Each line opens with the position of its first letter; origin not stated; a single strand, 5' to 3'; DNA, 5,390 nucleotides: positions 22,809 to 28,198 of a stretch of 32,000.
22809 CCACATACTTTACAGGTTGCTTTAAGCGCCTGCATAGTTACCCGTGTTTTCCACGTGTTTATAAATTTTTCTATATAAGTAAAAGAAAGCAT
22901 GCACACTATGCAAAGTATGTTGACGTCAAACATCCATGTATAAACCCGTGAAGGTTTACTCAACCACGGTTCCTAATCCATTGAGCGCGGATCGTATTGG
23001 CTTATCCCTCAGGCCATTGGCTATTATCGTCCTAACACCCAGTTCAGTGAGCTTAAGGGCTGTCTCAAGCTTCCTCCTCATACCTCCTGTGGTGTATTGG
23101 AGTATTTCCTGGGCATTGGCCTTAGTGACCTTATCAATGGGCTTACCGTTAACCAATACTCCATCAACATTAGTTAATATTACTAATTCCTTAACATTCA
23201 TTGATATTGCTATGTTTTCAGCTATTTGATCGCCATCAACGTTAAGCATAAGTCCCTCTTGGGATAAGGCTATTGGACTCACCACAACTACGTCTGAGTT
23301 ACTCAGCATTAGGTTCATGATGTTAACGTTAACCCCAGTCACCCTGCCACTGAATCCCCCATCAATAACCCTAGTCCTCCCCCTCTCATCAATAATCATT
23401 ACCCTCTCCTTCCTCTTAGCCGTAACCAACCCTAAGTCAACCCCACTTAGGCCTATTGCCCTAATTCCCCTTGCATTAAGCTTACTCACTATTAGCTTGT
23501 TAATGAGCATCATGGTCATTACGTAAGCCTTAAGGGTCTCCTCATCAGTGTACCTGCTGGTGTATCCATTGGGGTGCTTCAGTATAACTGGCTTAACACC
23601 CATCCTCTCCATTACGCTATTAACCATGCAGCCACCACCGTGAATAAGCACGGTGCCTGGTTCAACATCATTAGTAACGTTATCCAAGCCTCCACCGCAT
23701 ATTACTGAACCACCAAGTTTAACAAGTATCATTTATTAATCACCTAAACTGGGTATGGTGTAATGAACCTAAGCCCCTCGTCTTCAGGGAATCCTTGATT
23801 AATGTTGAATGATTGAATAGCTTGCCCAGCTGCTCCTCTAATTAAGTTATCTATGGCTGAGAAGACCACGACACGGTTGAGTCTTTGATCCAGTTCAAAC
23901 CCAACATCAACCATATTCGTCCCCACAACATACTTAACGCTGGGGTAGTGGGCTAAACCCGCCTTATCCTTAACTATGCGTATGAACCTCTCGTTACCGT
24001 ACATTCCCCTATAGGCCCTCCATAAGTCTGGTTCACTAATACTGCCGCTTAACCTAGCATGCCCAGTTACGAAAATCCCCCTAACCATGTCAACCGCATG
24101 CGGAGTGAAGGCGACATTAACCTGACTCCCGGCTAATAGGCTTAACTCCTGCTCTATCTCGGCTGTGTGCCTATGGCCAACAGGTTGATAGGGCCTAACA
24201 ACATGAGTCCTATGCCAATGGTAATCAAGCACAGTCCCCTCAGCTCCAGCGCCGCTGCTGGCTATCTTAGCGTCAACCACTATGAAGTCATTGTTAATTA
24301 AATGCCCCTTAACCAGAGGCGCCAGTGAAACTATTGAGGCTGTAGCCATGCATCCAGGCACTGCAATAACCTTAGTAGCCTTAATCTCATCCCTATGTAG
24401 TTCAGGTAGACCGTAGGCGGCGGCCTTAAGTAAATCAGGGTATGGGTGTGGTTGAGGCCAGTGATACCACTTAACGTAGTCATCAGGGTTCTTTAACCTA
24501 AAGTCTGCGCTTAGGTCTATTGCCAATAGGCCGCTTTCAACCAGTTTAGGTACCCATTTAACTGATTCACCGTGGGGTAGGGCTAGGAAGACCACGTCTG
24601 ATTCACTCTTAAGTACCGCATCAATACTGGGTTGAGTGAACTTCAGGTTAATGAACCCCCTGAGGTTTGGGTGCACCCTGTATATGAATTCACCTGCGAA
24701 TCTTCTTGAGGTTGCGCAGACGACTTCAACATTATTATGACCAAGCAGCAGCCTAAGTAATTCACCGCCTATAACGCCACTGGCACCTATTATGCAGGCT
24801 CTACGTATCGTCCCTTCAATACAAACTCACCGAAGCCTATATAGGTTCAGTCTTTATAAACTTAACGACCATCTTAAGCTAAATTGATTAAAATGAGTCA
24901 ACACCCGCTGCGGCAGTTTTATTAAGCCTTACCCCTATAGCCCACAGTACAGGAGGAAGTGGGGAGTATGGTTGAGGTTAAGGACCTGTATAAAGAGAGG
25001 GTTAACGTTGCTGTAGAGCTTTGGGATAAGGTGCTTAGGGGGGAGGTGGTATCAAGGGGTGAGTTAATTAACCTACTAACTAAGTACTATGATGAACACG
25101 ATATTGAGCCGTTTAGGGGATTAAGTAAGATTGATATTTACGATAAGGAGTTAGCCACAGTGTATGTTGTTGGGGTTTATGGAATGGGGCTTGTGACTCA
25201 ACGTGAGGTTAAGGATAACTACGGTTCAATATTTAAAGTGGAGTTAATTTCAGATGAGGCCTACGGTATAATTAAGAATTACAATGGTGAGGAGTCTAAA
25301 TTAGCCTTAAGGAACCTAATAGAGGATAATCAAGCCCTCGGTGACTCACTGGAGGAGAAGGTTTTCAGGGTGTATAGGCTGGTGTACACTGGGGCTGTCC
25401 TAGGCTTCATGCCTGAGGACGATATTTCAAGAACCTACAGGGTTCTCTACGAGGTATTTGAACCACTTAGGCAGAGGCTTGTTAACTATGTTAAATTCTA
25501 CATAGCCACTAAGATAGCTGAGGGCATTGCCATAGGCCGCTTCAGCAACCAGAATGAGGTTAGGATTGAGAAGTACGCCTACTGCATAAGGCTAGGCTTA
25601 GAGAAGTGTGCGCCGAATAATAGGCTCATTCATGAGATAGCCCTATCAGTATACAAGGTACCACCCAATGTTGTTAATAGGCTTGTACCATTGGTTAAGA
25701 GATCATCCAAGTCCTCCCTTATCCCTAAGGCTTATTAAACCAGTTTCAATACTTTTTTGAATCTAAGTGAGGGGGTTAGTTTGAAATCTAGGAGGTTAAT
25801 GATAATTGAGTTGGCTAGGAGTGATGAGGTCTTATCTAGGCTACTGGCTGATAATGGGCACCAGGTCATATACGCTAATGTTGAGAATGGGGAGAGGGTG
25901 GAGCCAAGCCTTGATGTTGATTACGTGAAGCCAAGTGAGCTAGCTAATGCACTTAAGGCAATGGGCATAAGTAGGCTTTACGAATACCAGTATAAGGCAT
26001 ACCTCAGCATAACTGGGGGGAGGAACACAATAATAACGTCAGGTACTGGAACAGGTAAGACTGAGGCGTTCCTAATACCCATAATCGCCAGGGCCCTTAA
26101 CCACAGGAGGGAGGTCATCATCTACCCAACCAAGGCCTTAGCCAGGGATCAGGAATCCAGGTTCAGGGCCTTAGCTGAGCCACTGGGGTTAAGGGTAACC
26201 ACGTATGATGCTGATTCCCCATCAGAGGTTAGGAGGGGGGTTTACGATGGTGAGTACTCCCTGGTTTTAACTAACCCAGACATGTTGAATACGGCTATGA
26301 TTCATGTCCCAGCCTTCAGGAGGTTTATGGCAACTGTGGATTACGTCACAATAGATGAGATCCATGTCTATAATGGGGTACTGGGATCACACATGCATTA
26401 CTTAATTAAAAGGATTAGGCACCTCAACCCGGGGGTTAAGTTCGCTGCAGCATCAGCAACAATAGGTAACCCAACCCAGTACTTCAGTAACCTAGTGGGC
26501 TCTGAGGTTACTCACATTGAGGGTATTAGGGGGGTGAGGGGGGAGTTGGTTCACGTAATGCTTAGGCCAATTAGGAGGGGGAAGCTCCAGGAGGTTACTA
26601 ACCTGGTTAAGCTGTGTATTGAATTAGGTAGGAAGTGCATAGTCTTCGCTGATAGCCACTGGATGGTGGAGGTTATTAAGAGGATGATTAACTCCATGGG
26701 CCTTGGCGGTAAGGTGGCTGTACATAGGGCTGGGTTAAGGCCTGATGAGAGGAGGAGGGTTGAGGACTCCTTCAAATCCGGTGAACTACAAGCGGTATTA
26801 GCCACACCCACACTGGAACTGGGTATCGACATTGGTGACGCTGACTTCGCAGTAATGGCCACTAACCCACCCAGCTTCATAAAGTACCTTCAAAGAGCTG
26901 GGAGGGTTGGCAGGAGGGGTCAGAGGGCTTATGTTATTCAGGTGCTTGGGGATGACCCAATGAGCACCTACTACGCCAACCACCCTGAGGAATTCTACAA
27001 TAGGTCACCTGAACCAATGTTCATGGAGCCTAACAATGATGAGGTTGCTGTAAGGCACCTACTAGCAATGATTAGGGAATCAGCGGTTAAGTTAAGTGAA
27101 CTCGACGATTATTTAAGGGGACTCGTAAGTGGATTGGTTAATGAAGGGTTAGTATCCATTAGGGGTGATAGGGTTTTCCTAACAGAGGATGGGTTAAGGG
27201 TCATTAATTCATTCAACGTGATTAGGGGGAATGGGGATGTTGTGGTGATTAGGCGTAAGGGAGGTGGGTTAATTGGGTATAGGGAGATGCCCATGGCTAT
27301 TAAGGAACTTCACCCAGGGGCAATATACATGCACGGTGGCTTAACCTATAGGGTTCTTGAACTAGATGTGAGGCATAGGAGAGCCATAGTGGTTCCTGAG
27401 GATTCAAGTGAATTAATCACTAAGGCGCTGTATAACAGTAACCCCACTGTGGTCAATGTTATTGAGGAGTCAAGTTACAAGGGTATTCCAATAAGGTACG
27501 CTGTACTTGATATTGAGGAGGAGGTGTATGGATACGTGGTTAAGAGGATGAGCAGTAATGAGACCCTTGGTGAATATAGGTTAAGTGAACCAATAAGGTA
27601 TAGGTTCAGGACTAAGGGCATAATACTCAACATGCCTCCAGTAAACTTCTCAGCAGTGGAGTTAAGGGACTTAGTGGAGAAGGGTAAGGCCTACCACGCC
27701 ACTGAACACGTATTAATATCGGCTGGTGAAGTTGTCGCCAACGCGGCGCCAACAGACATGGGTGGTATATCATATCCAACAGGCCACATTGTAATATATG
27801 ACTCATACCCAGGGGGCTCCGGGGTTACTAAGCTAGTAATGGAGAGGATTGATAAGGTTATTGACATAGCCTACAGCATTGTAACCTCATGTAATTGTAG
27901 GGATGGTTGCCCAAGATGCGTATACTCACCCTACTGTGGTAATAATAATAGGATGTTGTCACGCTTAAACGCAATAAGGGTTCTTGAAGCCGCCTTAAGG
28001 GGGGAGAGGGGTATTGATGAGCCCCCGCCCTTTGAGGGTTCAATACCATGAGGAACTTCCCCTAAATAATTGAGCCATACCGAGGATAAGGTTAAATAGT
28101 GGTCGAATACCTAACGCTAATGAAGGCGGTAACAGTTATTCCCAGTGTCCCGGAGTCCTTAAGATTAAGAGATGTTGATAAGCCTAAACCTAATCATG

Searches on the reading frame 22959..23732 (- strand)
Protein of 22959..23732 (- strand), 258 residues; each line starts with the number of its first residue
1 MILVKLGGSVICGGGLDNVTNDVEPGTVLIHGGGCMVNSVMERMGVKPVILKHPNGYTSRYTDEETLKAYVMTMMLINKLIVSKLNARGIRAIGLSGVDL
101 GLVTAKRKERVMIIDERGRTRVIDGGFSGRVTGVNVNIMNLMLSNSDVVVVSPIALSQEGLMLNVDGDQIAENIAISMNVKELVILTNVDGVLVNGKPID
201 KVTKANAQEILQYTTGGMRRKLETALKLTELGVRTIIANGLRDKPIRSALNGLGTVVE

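Call 25: search_protein_families(library=pfam, proteins=[window:22959-23732:-], max_evalue=0.00001)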
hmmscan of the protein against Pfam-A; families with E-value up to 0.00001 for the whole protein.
window:22959-23732:- (258 aa): 1 family
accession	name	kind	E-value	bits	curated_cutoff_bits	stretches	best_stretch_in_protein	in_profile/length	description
PF00696.33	AA_kinase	-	1.3e-32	113.8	24.9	1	2-239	3-234/234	Amino acid kinase family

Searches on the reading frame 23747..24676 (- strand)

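Call 46: search_protein_families(library=pfam, proteins=[window:23747-24676:-], max_evalue=0.00001)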
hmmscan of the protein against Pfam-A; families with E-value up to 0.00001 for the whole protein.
window:23747-24676:- (310 aa): 3 families
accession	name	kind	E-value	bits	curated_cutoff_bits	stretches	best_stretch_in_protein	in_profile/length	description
PF22698.1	Semialdhyde_dhC_1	-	3e-50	170.7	27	1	109-277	1-165/165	Semialdehyde dehydrogenase, dimerisation domain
PF02774.23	Semialdhyde_dhC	-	1.5e-16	61.5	26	1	118-279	1-183/184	Semialdehyde dehydrogenase, dimerisation domain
PF01118.30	Semialdhyde_dh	-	3.2e-16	60.2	26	1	2-100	45-120/121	Semialdehyde dehydrogenase, NAD binding domain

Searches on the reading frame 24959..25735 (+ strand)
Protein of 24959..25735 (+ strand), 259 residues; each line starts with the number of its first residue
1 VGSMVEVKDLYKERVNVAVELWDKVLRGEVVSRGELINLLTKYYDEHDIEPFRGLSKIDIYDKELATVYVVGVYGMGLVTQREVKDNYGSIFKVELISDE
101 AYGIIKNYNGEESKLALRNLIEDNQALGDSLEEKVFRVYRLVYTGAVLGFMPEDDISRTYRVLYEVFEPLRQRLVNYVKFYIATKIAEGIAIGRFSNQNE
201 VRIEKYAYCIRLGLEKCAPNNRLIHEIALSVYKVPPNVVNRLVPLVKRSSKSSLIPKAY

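Call 46: search_protein_families(library=pfam, proteins=[window:24959-25735:+], max_evalue=0.00001)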
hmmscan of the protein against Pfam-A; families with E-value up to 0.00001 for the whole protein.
window:24959-25735:+ (259 aa): 1 family
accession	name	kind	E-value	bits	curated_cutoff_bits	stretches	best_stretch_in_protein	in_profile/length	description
PF09958.14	DUF2192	-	2.1e-78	263.5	21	1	8-242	1-228/229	Uncharacterized protein conserved in archaea (DUF2192)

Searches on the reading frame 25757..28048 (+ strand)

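Call 46: search_protein_families(library=pfam, proteins=[window:25757-28048:+], max_evalue=0.00001)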
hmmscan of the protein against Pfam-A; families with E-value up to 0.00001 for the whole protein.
window:25757-28048:+ (764 aa): 3 families
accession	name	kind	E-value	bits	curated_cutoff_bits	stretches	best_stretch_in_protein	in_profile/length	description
PF00270.35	DEAD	-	1e-26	94.1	26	1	76-237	2-161/167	DEAD/DEAH box helicase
PF00271.37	Helicase_C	-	3.5e-17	63.1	23.5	1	279-388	5-110/110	Helicase conserved C-terminal domain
PF09369.15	MZB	-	2.2e-15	57.5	24.2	1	650-722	2-80/80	MrfA Zn-binding domain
